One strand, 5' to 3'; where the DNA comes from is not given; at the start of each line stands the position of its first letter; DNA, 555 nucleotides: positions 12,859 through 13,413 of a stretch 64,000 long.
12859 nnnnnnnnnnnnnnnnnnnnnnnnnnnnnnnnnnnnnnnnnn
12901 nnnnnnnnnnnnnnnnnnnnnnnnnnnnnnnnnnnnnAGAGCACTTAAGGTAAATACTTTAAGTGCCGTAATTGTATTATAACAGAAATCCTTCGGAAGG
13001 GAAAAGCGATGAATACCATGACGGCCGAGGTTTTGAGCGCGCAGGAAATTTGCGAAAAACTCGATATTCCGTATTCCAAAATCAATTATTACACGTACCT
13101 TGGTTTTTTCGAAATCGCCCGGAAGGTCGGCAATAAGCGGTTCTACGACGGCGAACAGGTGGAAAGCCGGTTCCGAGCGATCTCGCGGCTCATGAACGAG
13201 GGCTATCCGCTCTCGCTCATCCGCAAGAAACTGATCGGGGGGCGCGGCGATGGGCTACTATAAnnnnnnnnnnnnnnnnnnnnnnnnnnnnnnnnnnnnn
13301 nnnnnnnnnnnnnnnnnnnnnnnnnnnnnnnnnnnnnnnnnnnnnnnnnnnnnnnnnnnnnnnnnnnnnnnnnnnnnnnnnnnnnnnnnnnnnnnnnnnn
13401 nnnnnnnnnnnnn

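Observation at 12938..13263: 84-aa MerR/BldC-like HTH-only regulator with a perfect palindromic operator leading the gspA-gspB/C-gspD unit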

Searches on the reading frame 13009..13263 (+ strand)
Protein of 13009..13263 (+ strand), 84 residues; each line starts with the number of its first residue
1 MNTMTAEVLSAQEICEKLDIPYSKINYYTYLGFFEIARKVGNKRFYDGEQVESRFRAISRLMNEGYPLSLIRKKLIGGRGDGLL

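Call 6: search_protein_families(library=pfam, proteins=[window:13009-13263:+], max_evalue=0.01)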
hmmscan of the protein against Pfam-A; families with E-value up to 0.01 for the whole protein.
window:13009-13263:+ (84 aa): 2 families
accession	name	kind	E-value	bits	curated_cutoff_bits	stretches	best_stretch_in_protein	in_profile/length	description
PF13411.12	MerR_1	-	6.3e-09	36.3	21.6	1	11-75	3-66/69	MerR HTH family regulatory protein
PF12728.13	HTH_17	-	0.0053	17.4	27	1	8-55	1-47/51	Helix-turn-helix domain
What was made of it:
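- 13009..13263 (+): 84-aa HTH-only protein of the MerR family. Pfam MerR_1 (call 6).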

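Call 7: search_protein_families(library=ncbifam, proteins=[window:13009-13263:+], max_evalue=0.01)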
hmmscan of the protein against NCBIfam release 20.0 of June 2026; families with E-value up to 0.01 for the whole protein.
window:13009-13263:+ (84 aa): 0 families

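Call 8: find_homologous_proteins(query=window:13009-13260:+)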
Query window:13009-13260:+ (84 aa): 21 proteins with E <= 0.001 among 21 candidates.
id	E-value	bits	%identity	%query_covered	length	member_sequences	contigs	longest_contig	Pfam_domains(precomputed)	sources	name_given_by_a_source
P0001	2.0e-48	179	100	100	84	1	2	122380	PF13411.13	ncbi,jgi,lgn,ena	ncbi:MAG: MerR family transcriptional regulator [Candidatus Omnitrophota bacterium]|jgi:DNA-binding 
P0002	1.9e-34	135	76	100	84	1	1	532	PF13411.13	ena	-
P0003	7.4e-34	133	75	100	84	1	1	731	PF13411.13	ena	-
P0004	1.9e-33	132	73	100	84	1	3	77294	PF13411.13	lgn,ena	-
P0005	3.3e-33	131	71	100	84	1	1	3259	PF13411.13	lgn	-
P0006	6.4e-33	130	73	100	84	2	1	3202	PF13411.13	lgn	-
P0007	1.4e-32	129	74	100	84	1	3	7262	PF13411.13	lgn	-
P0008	2.2e-31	125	76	95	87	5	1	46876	PF13411.13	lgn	-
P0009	1.7e-30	122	71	100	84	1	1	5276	PF13411.13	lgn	-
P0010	1.9e-30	122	74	100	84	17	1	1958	PF13411.13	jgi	jgi:DNA-binding transcriptional MerR regulator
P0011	5.6e-30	120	73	100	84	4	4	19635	PF13411.13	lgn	-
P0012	2.0e-29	119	72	94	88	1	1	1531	PF13411.13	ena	-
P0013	5.7e-29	117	70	100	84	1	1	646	PF13411.13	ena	-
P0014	2.4e-28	115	70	100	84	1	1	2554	PF13411.13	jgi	jgi:DNA-binding transcriptional MerR regulator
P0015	1.8e-26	109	67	90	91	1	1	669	PF13411.13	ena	-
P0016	3.0e-24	102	73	83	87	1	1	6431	PF13411.13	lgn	-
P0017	3.1e-23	99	72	81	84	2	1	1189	PF13411.13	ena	-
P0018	1.1e-22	97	64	92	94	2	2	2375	PF13411.13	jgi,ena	-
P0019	8.5e-21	91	65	81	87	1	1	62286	PF13411.13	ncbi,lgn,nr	ncbi:MAG: MerR family transcriptional regulator [Candidatus Omnitrophica bacterium]|nr:MerR family t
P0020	1.9e-15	74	44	89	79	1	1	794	PF13411.13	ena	-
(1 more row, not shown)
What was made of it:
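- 13009..13263 (+): 100% identical to a protein NCBI names 'MerR family transcriptional regulator' from a Candidatus Omnitrophota MAG (call 8).
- On MerR family (Pfam MerR_1 DNA-binding domain): All 20 homologs with E <= 1e-14 carry PF13411 (call 8).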

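Call 10: find_encoding_contigs(protein=P0004, flank=6000, max_places=2)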
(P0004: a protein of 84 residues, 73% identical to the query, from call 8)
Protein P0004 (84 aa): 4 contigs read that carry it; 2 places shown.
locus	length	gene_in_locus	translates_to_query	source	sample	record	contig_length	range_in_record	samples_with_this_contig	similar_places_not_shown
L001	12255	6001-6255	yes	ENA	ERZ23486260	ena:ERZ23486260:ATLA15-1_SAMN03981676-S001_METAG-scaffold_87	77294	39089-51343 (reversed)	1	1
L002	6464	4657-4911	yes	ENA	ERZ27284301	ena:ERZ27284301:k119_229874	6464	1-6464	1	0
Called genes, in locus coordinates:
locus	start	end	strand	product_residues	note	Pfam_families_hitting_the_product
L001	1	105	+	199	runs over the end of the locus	PF07963:N_methyl (weak), PF11612:T2SSJ (faint)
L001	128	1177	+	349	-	PF12836:HHH_3 (faint), PF21687:T2SSK_1st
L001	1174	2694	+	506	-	PF11104:PilM_2, PF05137:PilN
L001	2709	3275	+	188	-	-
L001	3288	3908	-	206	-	PF00515:TPR_1 (weak), PF07719:TPR_2 (weak), PF13432:TPR_16, PF13414:TPR_11, PF14559:TPR_19, PF21033:RMD1-3 (weak), PF00515:TPR_1, PF07719:TPR_2 (weak), +15 more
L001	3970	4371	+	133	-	-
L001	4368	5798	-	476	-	PF00989:PAS, PF13188:PAS_8 (weak), PF08448:PAS_4 (weak), PF12860:PAS_7 (faint), PF13426:PAS_9, PF00512:HisKA, PF02518:HATPase_c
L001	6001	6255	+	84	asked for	PF13411:MerR_1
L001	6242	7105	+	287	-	PF13191:AAA_16 (faint), PF01637:ATPase_2, PF13401:AAA_22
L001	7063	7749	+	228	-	PF11356:T2SSC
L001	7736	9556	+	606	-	PF03958:Secretin_N, PF00263:Secretin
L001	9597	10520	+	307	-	PF13851:GAS (faint), PF02183:HALZ (faint), PF13181:TPR_8 (faint), PF00515:TPR_1 (weak), PF07719:TPR_2 (weak), PF13424:TPR_12 (weak), PF13414:TPR_11 (weak), PF14559:TPR_19 (weak), +2 more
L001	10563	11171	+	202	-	-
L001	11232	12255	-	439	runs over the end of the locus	PF13439:Glyco_transf_4, PF13579:Glyco_trans_4_4, PF20706:GT4-conflict, PF08323:Glyco_transf_5 (weak), PF00534:Glycos_transf_1, PF13692:Glyco_trans_1_4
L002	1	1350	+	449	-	?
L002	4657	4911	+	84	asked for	PF13411:MerR_1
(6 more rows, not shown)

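Call 11: find_encoding_contigs(protein=P0008, flank=6000, max_places=2)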
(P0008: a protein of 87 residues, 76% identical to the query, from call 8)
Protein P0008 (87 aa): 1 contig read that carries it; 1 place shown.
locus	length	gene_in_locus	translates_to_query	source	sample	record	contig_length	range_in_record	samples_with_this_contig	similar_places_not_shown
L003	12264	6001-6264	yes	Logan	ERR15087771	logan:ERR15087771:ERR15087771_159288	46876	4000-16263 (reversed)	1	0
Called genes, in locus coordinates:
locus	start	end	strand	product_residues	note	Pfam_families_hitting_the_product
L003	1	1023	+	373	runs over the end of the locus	PF12836:HHH_3 (faint), PF21687:T2SSK_1st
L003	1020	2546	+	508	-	PF11104:PilM_2 (faint), PF05137:PilN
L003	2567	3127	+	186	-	-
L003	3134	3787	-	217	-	PF00515:TPR_1 (weak), PF07719:TPR_2 (weak), PF13414:TPR_11, PF13432:TPR_16, PF14559:TPR_19, PF13432:TPR_16, PF00515:TPR_1, PF13181:TPR_8, +19 more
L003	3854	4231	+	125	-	-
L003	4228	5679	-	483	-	PF00989:PAS, PF13188:PAS_8 (faint), PF13426:PAS_9 (weak), PF00512:HisKA, PF02518:HATPase_c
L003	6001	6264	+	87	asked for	PF13411:MerR_1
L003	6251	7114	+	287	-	PF13191:AAA_16 (faint), PF01637:ATPase_2 (weak), PF13401:AAA_22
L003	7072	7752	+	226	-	PF16537:T2SSB (faint)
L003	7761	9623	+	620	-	PF03958:Secretin_N, PF00263:Secretin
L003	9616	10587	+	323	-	PF02183:HALZ (faint), PF13432:TPR_16 (faint), PF13181:TPR_8 (faint), PF00515:TPR_1 (weak), PF13424:TPR_12 (weak), PF13414:TPR_11, PF13431:TPR_17 (weak)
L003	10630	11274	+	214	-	-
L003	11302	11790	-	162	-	-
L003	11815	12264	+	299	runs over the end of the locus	PF01026:TatD_DNase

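Call 12: find_encoding_contigs(protein=P0019, flank=6000, max_places=2)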
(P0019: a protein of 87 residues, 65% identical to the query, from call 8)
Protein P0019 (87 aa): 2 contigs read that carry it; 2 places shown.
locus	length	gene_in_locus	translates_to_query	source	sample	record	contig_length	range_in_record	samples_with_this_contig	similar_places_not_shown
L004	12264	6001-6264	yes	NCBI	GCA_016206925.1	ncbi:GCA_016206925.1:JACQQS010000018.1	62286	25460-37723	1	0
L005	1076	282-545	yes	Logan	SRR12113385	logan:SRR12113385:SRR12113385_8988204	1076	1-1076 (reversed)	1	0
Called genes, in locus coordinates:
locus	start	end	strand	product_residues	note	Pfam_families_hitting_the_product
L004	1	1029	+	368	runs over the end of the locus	PF12836:HHH_3 (faint), PF21687:T2SSK_1st, PF03934:T2SSK (faint)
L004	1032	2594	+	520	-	PF05137:PilN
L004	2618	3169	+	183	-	-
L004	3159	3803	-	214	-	-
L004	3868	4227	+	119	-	-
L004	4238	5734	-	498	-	PF12860:PAS_7 (faint), PF00989:PAS, PF13188:PAS_8 (faint), PF13426:PAS_9 (weak), PF00512:HisKA, PF02518:HATPase_c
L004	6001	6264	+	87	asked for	PF13411:MerR_1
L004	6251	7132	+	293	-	PF13191:AAA_16 (weak), PF01637:ATPase_2, PF13245:AAA_19 (faint), PF13173:AAA_14 (faint), PF13401:AAA_22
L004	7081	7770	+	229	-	PF11356:T2SSC (weak)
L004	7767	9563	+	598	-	PF03958:Secretin_N, PF00263:Secretin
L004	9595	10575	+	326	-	PF13176:TPR_7 (faint), PF00515:TPR_1 (weak), PF07719:TPR_2 (weak), PF13181:TPR_8 (faint), PF13424:TPR_12 (weak), PF13428:TPR_14 (faint), PF13414:TPR_11, PF13432:TPR_16 (weak), +1 more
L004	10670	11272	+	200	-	-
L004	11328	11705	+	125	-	PF00072:Response_reg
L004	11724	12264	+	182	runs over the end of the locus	PF22769:DCD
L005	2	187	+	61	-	?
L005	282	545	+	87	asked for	PF13411:MerR_1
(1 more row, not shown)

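Call 18: find_related_loci(query=A1, collection=genome_contigs, flank=4000)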
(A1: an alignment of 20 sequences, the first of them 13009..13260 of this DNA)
Query A1 (84 aa) in genome_contigs; peptide patterns used: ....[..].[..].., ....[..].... (x = any residue, [..] = any of these).
21 stretches matched a pattern; 7 encode a relative of the query (tblastn E <= 1e-3); 7 distinct loci.
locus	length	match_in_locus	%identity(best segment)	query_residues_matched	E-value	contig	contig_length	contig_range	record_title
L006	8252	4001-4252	75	1-84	2e-38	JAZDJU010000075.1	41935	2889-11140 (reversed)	MAG: Candidatus Omnitrophota bacterium isolate MEGAHIT-group-0.500 k141_11185327, whole genome shotgun sequence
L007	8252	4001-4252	74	1-84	1e-37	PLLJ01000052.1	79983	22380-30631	MAG: Candidatus Omnitrophota bacterium isolate fen_1321 73.20120800_E3X.43_contig_8125, whole genome shotgun sequence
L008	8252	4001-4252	74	1-84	1e-37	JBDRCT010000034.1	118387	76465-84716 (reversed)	MAG: Candidatus Omnitrophota bacterium isolate MEGAHIT-group-1.200 k141_11096895, whole genome shotgun sequence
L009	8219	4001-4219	67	5-77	3e-29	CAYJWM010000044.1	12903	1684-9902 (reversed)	MAG TPA_asm: uncultured bacterium isolate ERP125453_co1_477 genome assembly, contig: NODE_5325_length_12903_cov_11.82129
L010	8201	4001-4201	66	9-75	1e-27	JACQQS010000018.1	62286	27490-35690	MAG: Candidatus Omnitrophota bacterium isolate NC_groundwater_1339_Ag_S-0.2um_49_42 S_p2_S4_coassembly_k141_600327, whol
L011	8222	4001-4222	47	4-77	9e-21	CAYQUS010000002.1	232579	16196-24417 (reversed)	MAG TPA_asm: uncultured Planctomycetia bacterium isolate binchicken_co27_479 genome assembly, contig: NODE_47_length_232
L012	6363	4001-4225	47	3-77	1e-20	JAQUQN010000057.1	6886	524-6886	MAG: Candidatus Omnitrophota bacterium isolate STD1_50 NODE_37227_length_6886_cov_2.281698_Sandtown_D1, whole genome sho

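Call 19: find_related_loci(query=A1, collection=metagenome_contigs, flank=4000)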
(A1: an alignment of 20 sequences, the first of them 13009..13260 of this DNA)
Query A1 (84 aa) in metagenome_contigs; peptide patterns used: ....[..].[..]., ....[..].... (x = any residue, [..] = any of these).
129 stretches matched a pattern; 14 encode a relative of the query (tblastn E <= 1e-3); 14 distinct loci.
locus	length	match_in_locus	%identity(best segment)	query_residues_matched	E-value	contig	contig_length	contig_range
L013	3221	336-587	75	1-84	4e-38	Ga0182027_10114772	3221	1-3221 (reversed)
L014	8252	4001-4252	75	1-84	4e-38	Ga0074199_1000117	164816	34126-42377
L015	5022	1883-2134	73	1-84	4e-36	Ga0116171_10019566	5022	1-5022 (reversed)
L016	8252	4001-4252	71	1-84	5e-36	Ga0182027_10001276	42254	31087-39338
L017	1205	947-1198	64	1-84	6e-33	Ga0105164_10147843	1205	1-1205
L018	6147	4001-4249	61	2-84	3e-30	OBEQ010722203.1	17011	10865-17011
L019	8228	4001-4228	63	9-84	3e-30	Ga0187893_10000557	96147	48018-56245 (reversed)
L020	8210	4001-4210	69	9-78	2e-28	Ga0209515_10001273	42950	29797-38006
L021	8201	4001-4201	69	9-75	2e-27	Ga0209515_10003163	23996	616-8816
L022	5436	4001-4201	69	9-75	2e-27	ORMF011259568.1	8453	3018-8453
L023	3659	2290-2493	53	10-77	2e-22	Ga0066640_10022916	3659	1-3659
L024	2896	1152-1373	47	4-77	1e-20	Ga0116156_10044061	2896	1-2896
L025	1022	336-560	41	1-75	9e-15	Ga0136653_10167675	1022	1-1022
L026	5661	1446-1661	27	7-81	8e-7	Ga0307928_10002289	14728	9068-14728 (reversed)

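Call 27: search_solved_structures(query=A1, max_evalue=1, show_alignments=3)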
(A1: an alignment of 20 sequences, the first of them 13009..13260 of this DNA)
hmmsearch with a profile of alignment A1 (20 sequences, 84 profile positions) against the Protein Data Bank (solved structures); distinct sequences matched with E-value up to 1: 9.
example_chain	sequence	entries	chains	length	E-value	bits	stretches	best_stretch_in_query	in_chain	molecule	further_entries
7tec_A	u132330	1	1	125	0.0006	22.8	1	21-79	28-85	HTH-type transcriptional regulator GlnR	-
4r4e_B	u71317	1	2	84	0.0013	21.7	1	19-78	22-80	HTH-type transcriptional regulator GlnR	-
2zhg_A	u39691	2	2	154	0.0024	20.8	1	6-71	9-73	Redox-sensitive transcriptional activator soxR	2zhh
4ua1_A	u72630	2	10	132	0.0081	19.2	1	13-82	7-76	Regulatory protein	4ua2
3gpv_A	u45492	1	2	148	0.017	18.2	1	14-73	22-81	Transcriptional regulator, MerR family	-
7tea_B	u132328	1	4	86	0.15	15.1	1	8-73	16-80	Glutamine synthetase repressor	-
5xql_A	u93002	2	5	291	0.24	14.4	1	8-56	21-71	Multidrug-efflux transporter 1 regulator | C-di-GMP-binding multidrug transporter transcriptional regulator BrlR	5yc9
5xbt_A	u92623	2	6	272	0.35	13.9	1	12-56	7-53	Probable transcriptional regulator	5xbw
5gpe_A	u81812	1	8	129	0.95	12.5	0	13-83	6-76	Transcriptional regulator, MerR-family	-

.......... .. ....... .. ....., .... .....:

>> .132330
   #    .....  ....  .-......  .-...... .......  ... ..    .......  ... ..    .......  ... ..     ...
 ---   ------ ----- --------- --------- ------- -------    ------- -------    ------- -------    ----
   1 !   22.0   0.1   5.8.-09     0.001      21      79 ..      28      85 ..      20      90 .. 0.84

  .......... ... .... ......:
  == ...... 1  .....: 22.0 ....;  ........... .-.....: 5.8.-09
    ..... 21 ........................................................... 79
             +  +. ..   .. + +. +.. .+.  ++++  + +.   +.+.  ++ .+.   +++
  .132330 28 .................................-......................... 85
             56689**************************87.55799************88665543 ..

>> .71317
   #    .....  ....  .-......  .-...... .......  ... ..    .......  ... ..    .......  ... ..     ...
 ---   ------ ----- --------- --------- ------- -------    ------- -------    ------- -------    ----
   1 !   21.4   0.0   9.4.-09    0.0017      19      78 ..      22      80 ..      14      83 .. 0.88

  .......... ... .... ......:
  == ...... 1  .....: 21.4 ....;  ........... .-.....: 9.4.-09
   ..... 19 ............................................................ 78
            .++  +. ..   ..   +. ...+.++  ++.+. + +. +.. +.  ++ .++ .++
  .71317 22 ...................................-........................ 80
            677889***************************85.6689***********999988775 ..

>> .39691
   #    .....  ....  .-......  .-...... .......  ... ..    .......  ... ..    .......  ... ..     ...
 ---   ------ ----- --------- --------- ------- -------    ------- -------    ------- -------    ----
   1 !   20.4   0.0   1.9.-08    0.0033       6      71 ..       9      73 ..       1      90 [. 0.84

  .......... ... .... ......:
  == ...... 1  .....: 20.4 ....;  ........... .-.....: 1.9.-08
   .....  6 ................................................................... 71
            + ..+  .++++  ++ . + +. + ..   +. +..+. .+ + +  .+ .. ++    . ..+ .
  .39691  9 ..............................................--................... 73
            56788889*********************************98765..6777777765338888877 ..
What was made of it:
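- The best PDB sequence match is GlnR (call 27).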

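Call 30: predict_structure(alignment_id=A1)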
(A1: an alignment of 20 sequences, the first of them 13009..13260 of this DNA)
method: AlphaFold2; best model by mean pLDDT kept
length: 84 residues; sequences in the alignment: 20
mean_pLDDT: 84.7   pTM: 0.72
mean pLDDT of the five models: 84.7, 84.1, 83.3, 83.3, 83.2
residues with pLDDT >= 90: 61; 70-90: 9; 50-70: 4; < 50: 10
segments of 3 or more residues with pLDDT < 50: 1-4, 79-84
pLDDT, mean of each block of 10 residues (from residue 1): 64 94 95 92 93 94 93 71 40
secondary structure, 60 per line:
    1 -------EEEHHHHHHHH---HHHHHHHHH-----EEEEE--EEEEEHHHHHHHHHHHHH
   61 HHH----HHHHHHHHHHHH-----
elements in order: E8-10 H11-18 H22-30 E36-40 E43-47 H48-63 H68-79
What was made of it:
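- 13009..13263 (+): AF2 model with pLDDT 84.7, showing a beta strand, two helices, two strands, then two helices, and no fifth helix (call 30).
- On MerR family (Pfam MerR_1 DNA-binding domain): AF2 model with pLDDT 84.7: strand 8-10, helices 11-18 and 22-30, strands 36-40 and 43-47, helices 48-63 and 68-79 (call 30).
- On Classical MerR-type activators: The protein ends 5 residues after the fourth helix, and residues 79-84 have pLDDT below 50 (call 30). 84 aa, with no further domain (calls 6, 30).
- Closest known: Classical MerR-family activators. Different: There is no fifth-helix coiled-coil and no effector-binding domain (call 30).
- The AF2 model has pLDDT 84.7 and the MerR wHTH topology, ending after the fourth helix (call 30). 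The protein has no effector domain or coiled-coil to drive an allosteric switch (call 30).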
